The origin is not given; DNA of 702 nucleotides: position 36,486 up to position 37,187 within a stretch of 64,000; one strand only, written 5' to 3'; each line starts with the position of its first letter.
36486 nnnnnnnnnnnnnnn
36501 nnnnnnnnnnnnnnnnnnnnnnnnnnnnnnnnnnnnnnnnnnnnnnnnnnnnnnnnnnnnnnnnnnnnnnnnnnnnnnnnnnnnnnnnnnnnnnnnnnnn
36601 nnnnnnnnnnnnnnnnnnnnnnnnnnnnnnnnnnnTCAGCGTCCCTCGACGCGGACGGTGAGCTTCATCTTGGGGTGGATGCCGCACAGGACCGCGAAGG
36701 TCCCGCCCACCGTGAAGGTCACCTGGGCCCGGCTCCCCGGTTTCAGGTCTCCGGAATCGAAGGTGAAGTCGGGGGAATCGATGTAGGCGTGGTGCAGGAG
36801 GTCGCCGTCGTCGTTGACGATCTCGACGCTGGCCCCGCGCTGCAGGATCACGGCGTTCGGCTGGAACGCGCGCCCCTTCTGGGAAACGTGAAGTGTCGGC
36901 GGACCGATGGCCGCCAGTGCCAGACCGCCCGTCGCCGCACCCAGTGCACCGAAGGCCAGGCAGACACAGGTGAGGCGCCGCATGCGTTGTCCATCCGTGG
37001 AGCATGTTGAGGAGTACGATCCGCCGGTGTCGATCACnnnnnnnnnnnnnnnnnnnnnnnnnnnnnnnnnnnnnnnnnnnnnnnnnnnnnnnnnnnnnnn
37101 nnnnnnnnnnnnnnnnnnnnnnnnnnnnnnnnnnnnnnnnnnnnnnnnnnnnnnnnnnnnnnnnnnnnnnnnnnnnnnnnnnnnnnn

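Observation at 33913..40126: Putative periplasmic redox chain linked to c-di-GMP: di-heme peroxidase/MauG-like, DoxX-like membrane protein, cupredoxin, GGDEF-EAL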

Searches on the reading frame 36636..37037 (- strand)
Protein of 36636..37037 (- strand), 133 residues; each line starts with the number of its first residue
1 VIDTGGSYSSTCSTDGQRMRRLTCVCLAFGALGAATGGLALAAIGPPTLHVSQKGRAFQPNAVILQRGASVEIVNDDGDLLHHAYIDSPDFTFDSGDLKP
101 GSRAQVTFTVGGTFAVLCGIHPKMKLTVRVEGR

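Call 3: search_protein_families(library=pfam, proteins=[window:36636-37037:-], max_evalue=0.01)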
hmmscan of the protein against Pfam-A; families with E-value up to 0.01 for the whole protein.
window:36636-37037:- (133 aa): 1 family
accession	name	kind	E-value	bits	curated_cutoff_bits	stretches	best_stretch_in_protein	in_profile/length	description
PF13473.12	Cupredoxin_1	-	0.00037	20.9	27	1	43-127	17-103/104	Cupredoxin-like domain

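Call 4: search_protein_families(library=ncbifam, proteins=[window:36636-37037:-], max_evalue=0.01)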
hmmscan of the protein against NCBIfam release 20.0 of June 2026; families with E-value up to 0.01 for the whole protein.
window:36636-37037:- (133 aa): 0 families

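Call 11: search_solved_structures(query=window:36636-37037:-, max_evalue=10, show_alignments=2)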
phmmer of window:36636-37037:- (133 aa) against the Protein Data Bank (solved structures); distinct sequences matched with E-value up to 10: 17.
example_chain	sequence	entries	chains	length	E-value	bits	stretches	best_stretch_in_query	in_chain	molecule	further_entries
6hbe_A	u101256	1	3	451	9.1e-07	32.4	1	41-130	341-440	Copper-containing nitrite reductase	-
9cck_A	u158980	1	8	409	0.00012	25.6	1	57-130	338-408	Copper-containing nitrite reductase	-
5u7n_A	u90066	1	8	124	0.0049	20.4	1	44-130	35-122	Cytochrome c oxidase subunit 2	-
1bxu_A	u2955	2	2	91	0.0066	19.9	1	56-122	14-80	PLASTOCYANIN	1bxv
6ptt_A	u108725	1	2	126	0.35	14.3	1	48-119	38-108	Cytochrome c oxidase subunit 2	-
8v0e_A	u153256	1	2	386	0.39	14.2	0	49-86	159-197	E3 ubiquitin-protein ligase MIB1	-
7pcy_A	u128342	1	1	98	0.39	14.2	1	56-130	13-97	PLASTOCYANIN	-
2lln_A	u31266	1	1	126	0.5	13.9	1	44-119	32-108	Cytochrome c oxidase subunit 2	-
1iby_A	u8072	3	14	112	0.52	13.8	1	59-123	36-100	NITROSOCYANIN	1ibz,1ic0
2cua_A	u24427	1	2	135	0.54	13.8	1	47-119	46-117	PROTEIN (CUA)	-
2fwl_B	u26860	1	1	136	0.54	13.7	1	48-119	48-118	Cytochrome c oxidase subunit II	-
6pty_A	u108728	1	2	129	0.65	13.5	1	48-119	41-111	Cytochrome c oxidase subunit 2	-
3eh3_B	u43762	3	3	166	0.83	13.1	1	48-119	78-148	Cytochrome c oxidase subunit 2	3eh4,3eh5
3s33_B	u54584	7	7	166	0.83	13.1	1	48-119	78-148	Cytochrome c oxidase subunit 2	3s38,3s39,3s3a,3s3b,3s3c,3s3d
2qpe_B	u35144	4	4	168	0.86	13.1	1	48-119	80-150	Cytochrome c oxidase subunit 2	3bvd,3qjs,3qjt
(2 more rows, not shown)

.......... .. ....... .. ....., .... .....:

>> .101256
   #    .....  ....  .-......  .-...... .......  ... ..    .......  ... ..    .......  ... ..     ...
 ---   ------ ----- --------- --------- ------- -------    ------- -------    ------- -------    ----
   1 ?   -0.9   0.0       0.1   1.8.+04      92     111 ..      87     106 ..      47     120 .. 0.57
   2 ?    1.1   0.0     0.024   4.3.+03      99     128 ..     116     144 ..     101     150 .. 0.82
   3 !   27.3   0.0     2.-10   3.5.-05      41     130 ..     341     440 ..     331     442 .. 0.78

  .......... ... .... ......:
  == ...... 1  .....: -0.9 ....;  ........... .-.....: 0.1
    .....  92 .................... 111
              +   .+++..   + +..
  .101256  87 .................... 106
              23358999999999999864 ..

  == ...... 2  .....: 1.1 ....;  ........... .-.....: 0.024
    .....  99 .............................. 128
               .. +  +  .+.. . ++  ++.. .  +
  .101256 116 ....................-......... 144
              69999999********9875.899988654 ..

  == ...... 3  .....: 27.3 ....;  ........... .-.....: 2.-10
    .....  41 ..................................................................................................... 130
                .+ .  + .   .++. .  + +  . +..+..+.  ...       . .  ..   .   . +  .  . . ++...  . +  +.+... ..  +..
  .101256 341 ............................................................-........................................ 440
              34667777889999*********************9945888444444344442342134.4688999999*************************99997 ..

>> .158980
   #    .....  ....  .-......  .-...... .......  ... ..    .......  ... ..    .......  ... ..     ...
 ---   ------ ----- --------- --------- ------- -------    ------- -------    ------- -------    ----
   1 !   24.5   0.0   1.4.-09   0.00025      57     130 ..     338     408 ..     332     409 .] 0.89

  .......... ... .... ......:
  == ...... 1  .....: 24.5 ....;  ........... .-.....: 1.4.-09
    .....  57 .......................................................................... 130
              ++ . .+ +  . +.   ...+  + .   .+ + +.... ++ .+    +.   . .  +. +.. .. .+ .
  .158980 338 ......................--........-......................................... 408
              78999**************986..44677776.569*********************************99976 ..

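Call 63: find_related_loci(query=window:36636-36980:-, collection=genome_contigs, flank=7000)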
Query window:36636-36980:- (114 aa) in genome_contigs; peptide patterns used: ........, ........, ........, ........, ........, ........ (x = any residue, [..] = any of these).
438 stretches matched a pattern; 287 encode a relative of the query (tblastn E <= 1e-3); the best 80 are kept; 80 distinct loci.
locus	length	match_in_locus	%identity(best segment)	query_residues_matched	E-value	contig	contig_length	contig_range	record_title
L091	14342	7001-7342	84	1-114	4e-63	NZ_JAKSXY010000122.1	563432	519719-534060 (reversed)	Methylobacterium sp. J-068 k141_8221, whole genome shotgun sequence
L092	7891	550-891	77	1-114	9e-58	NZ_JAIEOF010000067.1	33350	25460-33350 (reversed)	MAG: Methylobacterium sp. isolate co.spades.DASTOOL.1kb_088 c_000000440983, whole genome shotgun sequence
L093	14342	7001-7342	76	1-114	7e-58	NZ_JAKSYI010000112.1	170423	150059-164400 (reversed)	Methylobacterium sp. J-078 k141_12445, whole genome shotgun sequence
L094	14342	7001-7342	77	1-114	2e-57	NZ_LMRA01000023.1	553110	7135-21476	Methylobacterium sp. Leaf465 contig_3, whole genome shotgun sequence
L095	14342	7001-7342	77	1-114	8e-56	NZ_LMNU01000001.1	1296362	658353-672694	Methylobacterium sp. Leaf125 contig_1, whole genome shotgun sequence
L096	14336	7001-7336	85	1-112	3e-54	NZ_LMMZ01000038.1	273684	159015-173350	Methylobacterium sp. Leaf104 contig_6, whole genome shotgun sequence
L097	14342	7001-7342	76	1-114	2e-49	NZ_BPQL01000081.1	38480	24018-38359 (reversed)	Methylobacterium goesingense strain DSM 21331 entry81, whole genome shotgun sequence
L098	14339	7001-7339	60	1-113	2e-45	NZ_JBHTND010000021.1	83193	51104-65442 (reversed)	Methylobacterium marchantiae strain CCUG 56108 GCM70027328_85, whole genome shotgun sequence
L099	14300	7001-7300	63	13-112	6e-42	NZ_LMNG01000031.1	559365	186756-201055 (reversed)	Methylobacterium sp. Leaf112 contig_6, whole genome shotgun sequence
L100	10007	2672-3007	60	1-112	6e-42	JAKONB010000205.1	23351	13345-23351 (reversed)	MAG: Beijerinckiaceae bacterium isolate M12 k127_10323912_M_bin.12, whole genome shotgun sequence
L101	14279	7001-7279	68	22-114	8e-42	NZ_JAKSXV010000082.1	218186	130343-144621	Methylobacterium sp. J-090 k141_3846, whole genome shotgun sequence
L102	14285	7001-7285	65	20-114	2e-41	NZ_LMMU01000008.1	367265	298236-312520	Methylobacterium sp. Leaf99 contig_3, whole genome shotgun sequence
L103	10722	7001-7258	72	29-114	2e-40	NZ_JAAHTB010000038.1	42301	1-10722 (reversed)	Methylobacterium sp. BTF04 contig00038, whole genome shotgun sequence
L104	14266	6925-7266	61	1-113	1e-40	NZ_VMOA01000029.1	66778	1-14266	Methylobacterium sp. W2 NODE_29_length_66778_cov_26.0908, whole genome shotgun sequence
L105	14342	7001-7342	60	1-113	3e-40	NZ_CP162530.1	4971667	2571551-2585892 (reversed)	Methylobacterium bullatum strain LMG 24788 chromosome, complete genome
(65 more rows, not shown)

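Call 66: find_homologous_proteins(query=window:36636-36980:-, max_evalue=0.001)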
Query window:36636-36980:- (114 aa): 909 proteins with E <= 0.001 among 948 candidates; the best 120 are listed.
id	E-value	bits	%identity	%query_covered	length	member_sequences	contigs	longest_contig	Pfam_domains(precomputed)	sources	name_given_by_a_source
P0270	6.0e-70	251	100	100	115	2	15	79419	-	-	-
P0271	9.0e-60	218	88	100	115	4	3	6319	-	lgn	-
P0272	2.4e-58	213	84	100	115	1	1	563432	-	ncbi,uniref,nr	ncbi:hypothetical protein [Methylobacterium sp. J-068]|uniref:cupredoxin domain-containing protein n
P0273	1.5e-57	211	82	100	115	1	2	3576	PF13473.13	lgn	-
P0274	2.3e-57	210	82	100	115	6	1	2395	-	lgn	-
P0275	6.4e-57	209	82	100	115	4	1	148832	-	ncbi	ncbi:hypothetical protein ACLBWX_13125 [Methylobacterium sp. M6A4_1b]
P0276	4.4e-56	206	81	100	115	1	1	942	-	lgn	-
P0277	7.6e-55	202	83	97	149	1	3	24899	-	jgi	jgi:plastocyanin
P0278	8.8e-55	202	81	99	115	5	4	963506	PF13473.13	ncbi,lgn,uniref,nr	ncbi:cupredoxin domain-containing protein [Methylobacterium sp. Leaf117]|uniref:cupredoxin domain-co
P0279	9.7e-55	202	78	100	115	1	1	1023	PF13473.13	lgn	-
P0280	4.0e-54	200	77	100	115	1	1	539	PF13473.13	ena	-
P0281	1.2e-52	195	75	100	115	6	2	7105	-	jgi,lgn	jgi:plastocyanin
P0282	9.1e-52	192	77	100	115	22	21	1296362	PF13473.13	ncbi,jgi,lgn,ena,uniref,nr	ncbi:hypothetical protein ASF58_02995 [Methylobacterium sp. Leaf125]|jgi:plastocyanin|uniref:cupredo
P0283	5.7e-42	160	66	100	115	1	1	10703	-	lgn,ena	-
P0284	9.1e-42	160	63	100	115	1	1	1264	PF13473.13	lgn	-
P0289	4.0e-39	151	64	97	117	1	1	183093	PF00127.27,PF13473.13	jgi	jgi:plastocyanin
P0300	1.7e-37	146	57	99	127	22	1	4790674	PF13473.13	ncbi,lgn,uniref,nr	ncbi:Plastocyanin [Methylobacterium bullatum]|uniref:Plastocyanin n=1 Tax=Methylobacterium bullatum 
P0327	6.1e-35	138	65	82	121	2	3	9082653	PF00127.27,PF13473.13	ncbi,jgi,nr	ncbi:Plastocyanin [Rhizobiales bacterium GAS191]|jgi:plastocyanin|nr:Plastocyanin [Rhizobiales bacte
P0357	1.2e-33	134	65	82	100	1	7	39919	-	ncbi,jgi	ncbi:MAG TPA: methylamine utilization protein [Xanthobacteraceae bacterium]|jgi:plastocyanin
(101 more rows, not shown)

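Call 67: search_protein_families(library=ncbifam, proteins=[P0357, P0270, P0327, P0300, P0289], max_evalue=1)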
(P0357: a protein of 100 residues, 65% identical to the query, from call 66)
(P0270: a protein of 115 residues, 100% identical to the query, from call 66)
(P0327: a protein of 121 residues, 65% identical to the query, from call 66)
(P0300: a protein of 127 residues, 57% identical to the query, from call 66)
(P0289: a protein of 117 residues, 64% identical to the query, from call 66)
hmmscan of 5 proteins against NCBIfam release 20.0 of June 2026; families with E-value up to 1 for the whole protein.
P0357 (100 aa): 3 families
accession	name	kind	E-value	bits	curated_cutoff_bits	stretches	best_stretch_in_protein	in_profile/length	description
TIGR02656.1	cyanin_plasto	equivalog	0.0006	20.2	87.85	1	25-90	12-87/99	plastocyanin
TIGR02657.1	amicyanin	equivalog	0.001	19.4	110.2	1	27-99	8-82/83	amicyanin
NF051440.1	CuResCopIPSEAE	equivalog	0.16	11.8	280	1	20-52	45-78/180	copper-resistant cuproprotein CopI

P0270 (115 aa): 1 family
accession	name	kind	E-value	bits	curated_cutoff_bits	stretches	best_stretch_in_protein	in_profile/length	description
TIGR02657.1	amicyanin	equivalog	0.057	13.8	110.2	1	85-113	55-83/83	amicyanin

P0327 (121 aa): 7 families
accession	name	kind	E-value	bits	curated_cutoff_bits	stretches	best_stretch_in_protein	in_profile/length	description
TIGR02657.1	amicyanin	equivalog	0.00027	21.3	110.2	1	47-119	7-81/83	amicyanin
TIGR02656.1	cyanin_plasto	equivalog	0.00027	21.3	87.85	1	47-119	13-95/99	plastocyanin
TIGR02375.1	pseudoazurin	equivalog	0.0013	18.4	109.85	1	47-118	11-82/116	pseudoazurin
NF051440.1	CuResCopIPSEAE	equivalog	0.0034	17.2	280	1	30-73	33-78/180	copper-resistant cuproprotein CopI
TIGR03102.1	halo_cynanin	subfamily_domain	0.032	14.3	93.8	1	47-117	38-109/115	halocyanin domain-containing protein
NF033554.9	floc_PepA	equivalog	0.057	13.2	80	1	17-81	4-74/261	flocculation-associated PEP-CTERM protein PepA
TIGR03096.1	nitroso_cyanin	equivalog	0.15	11.8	142.85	1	50-113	60-123/135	nitrosocyanin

P0300 (127 aa): 6 families
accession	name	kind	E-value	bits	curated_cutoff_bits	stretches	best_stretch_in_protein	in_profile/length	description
NF051440.1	CuResCopIPSEAE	equivalog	0.00012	21.8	280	1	21-78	17-79/180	copper-resistant cuproprotein CopI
TIGR02656.1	cyanin_plasto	equivalog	0.014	15.8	87.85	1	51-84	13-45/99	plastocyanin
NF050117.1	aa3_CtaC_Actin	exception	0.038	13.2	250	1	42-124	146-232/244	aa3-type cytochrome oxidase subunit II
TIGR03096.1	nitroso_cyanin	equivalog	0.039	13.7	142.85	1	53-117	59-123/135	nitrosocyanin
TIGR02657.1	amicyanin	equivalog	0.082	13.3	110.2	1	56-124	12-82/83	amicyanin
TIGR03102.1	halo_cynanin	subfamily_domain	0.13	12.4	93.8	1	48-118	35-108/115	halocyanin domain-containing protein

P0289 (117 aa): 7 families
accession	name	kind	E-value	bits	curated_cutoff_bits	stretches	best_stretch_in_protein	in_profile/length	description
TIGR02657.1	amicyanin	equivalog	0.00032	21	110.2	1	44-116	8-82/83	amicyanin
TIGR02656.1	cyanin_plasto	equivalog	0.00053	20.4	87.85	1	42-107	12-87/99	plastocyanin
NF051440.1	CuResCopIPSEAE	equivalog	0.0061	16.3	280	1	12-69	20-78/180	copper-resistant cuproprotein CopI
NF033207.2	midcut_by_XrtH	subfamily_domain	0.0084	16.2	45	1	5-64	60-117/175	midcut-by-XrtH protein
TIGR03096.1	nitroso_cyanin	equivalog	0.02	14.6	142.85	1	45-109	59-123/135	nitrosocyanin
NF050117.1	aa3_CtaC_Actin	exception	0.099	11.8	250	1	36-116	148-232/244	aa3-type cytochrome oxidase subunit II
TIGR02375.1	pseudoazurin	equivalog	0.15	11.8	109.85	1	42-112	10-80/116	pseudoazurin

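Call 83: predict_structure(alignment_id=A3)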
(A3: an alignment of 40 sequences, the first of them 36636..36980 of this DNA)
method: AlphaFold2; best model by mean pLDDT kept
length: 114 residues; sequences in the alignment: 40
mean_pLDDT: 85.7   pTM: 0.71
mean pLDDT of the five models: 85.7, 85.4, 85.2, 83.5, 76.0
residues with pLDDT >= 90: 81; 70-90: 6; 50-70: 27; < 50: 0
segments of 3 or more residues with pLDDT < 50: none
pLDDT, mean of each block of 10 residues (from residue 1): 55 55 70 95 96 96 94 96 96 96 94 85
secondary structure, 60 per line:
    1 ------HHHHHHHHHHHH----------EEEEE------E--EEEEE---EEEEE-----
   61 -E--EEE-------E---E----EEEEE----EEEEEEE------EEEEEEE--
elements in order: H7-18 E29-33 E43-47 E51-55 E65-67 E84-88 E93-99 E106-112

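Call 86: fold_search(model_id=the predicted structure, library=pdb)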
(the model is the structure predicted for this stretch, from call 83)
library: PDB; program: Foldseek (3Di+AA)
matches with E <= 10: 1183; with E <= 0.001: 170
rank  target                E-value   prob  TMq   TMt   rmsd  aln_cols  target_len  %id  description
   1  6hbe_A                5.3e-08  1.00  0.68  0.20   2.4       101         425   33  Cu-containing nitrite reductase (NirK) from Thermus scotoductus SA-01 (released 2019-01-23)
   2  6hbe_C                3.9e-07  1.00  0.66  0.19   2.8       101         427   32  Cu-containing nitrite reductase (NirK) from Thermus scotoductus SA-01 (released 2019-01-23)
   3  7pcy                  1.1e-06  1.00  0.57  0.66   4.1       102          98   25  THE CRYSTAL STRUCTURE OF PLASTOCYANIN FROM A GREEN ALGA, ENTEROMORPHA PROLIFERA (released 1990-07-15)
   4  5fc9_A                1.6e-06  1.00  0.64  0.76   2.9        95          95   20  Novel Purple Cupredoxin from Nitrosopumilus maritimus (released 2016-05-11)
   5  2ux6                  2.0e-06  1.00  0.62  0.58   2.7        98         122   26  Pseudoazurin with engineered amicyanin ligand loop, oxidized form, pH 7.5 (released 2007-08-21)
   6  9cck_A                2.0e-06  1.00  0.63  0.18   6.8       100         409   28  Multi-copper oxidase with a C-terminal cupredoxin domain from Nitrosopumilus maritimus (released 2025-02-05)
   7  5ysg_C                3.0e-06  1.00  0.64  0.62   2.2        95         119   23  X-ray Crystal Structure of Pseudoazurin Met16Gly Variant, Reduced Form. (released 2018-11-14)
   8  3cvb_A                3.6e-06  1.00  0.64  0.69   2.3       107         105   23  Regulation of Protein Function: Crystal Packing Interfaces and Conformational Dimerization (released 2008-07-08)
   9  1sfd_A                4.0e-06  1.00  0.67  0.72   3.5        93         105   20  oxidized form of amicyanin mutant P94F (released 2004-07-27)
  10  2gb2                  4.3e-06  1.00  0.68  0.73   3.3        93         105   20  The P52G mutant of amicyanin in the Cu(II) state. (released 2006-08-01)
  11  1baw_A                4.3e-06  1.00  0.63  0.68   2.6       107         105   23  PLASTOCYANIN FROM PHORMIDIUM LAMINOSUM (released 1999-03-02)
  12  5yw3_A                4.8e-06  1.00  0.61  0.56   2.6        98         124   26  X-ray Crystal Structure of Pseudoazurin Thr36Lys Variant (released 2018-11-28)
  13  1sf3                  5.1e-06  1.00  0.67  0.72   3.6        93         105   20  Structure of the reduced form of the P94A mutant of amicyanin (released 2004-07-27)
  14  1bxu                  5.1e-06  1.00  0.62  0.76   2.8        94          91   22  OXIDIZED PLASTOCYANIN FROM SYNECHOCOCCUS SP. (released 1999-06-15)
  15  4hcf_B                5.1e-06  1.00  0.58  0.67   3.1        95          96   17  Crystal Structure of Uncharacterized Cupredoxin-like Domain Protein Cupredoxin_1 with Copper Bound from Bacillus anthr (released 2012-10-17)
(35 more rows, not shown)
